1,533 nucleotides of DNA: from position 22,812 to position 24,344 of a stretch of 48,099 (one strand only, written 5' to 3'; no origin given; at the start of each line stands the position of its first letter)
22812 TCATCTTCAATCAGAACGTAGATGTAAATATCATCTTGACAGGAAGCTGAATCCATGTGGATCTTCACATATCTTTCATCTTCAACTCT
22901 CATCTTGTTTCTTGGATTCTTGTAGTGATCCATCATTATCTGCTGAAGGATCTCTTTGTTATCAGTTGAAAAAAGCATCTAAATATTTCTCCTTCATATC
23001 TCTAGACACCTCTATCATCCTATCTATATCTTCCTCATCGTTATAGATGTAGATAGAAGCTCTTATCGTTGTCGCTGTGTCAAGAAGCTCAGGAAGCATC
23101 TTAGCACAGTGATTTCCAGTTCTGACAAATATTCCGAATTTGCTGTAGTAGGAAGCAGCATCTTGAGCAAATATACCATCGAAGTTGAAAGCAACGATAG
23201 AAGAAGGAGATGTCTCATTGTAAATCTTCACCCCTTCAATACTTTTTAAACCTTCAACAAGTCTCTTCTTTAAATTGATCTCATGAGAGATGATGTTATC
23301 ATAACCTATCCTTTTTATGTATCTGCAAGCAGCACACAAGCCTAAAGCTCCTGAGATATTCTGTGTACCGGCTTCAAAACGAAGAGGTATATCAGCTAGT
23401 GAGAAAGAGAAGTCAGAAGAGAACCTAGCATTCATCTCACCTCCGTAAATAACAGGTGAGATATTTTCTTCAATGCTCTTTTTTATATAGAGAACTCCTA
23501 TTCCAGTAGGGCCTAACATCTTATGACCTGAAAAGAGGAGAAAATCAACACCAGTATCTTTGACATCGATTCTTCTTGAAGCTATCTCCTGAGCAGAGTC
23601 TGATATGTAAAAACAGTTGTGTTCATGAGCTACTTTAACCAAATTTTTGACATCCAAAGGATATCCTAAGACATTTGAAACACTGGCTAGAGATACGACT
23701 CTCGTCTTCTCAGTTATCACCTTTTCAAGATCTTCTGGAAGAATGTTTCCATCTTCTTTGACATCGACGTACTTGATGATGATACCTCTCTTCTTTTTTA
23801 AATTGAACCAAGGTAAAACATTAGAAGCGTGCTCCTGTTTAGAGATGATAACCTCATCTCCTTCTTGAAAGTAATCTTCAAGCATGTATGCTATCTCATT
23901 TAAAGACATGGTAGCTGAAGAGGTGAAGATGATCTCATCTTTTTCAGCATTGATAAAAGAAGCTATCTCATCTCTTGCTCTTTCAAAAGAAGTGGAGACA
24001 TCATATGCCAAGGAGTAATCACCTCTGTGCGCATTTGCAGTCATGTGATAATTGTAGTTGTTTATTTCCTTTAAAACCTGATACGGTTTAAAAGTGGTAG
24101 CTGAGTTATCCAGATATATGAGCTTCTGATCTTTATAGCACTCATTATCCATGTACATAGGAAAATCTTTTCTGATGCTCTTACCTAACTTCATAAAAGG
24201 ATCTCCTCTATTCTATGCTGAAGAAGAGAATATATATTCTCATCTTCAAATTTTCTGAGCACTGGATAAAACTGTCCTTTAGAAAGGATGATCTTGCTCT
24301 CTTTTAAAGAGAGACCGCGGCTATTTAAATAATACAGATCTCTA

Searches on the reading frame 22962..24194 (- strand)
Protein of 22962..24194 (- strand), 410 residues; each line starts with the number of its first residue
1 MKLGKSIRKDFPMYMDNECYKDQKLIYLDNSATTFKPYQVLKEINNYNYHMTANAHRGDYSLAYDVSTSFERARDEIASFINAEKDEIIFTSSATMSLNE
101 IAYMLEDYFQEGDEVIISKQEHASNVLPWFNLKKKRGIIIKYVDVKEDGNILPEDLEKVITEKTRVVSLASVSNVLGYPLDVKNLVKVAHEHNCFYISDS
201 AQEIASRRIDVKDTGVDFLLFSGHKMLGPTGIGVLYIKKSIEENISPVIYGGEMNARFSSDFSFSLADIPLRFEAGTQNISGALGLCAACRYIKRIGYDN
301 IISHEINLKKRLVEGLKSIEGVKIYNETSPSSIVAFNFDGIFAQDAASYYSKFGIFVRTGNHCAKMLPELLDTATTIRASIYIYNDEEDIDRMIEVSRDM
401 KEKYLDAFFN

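Call 37: search_protein_families(library=pfam, proteins=[window:22962-24194:-], max_evalue=0.001)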
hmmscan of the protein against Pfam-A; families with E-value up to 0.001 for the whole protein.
window:22962-24194:- (410 aa): 5 families
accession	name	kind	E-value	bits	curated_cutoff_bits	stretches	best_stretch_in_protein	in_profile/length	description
PF00266.25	Aminotran_5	-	1.4e-121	406.5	21.5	1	26-392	1-370/371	Aminotransferase class-V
PF01041.23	DegT_DnrJ_EryC1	-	3e-10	40.3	19.8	1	59-207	19-153/360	DegT/DnrJ/EryC1/StrS aminotransferase family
PF01212.27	Beta_elim_lyase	-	3e-10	40.3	27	1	51-319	18-233/288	Beta-eliminating lyase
PF00155.27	Aminotran_1_2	-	3.5e-09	36.7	19.7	1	71-243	45-239/361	Aminotransferase class I and II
PF01053.26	Cys_Met_Meta_PP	-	1.1e-07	31.2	27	1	101-201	80-175/381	Cys/Met metabolism PLP-dependent enzyme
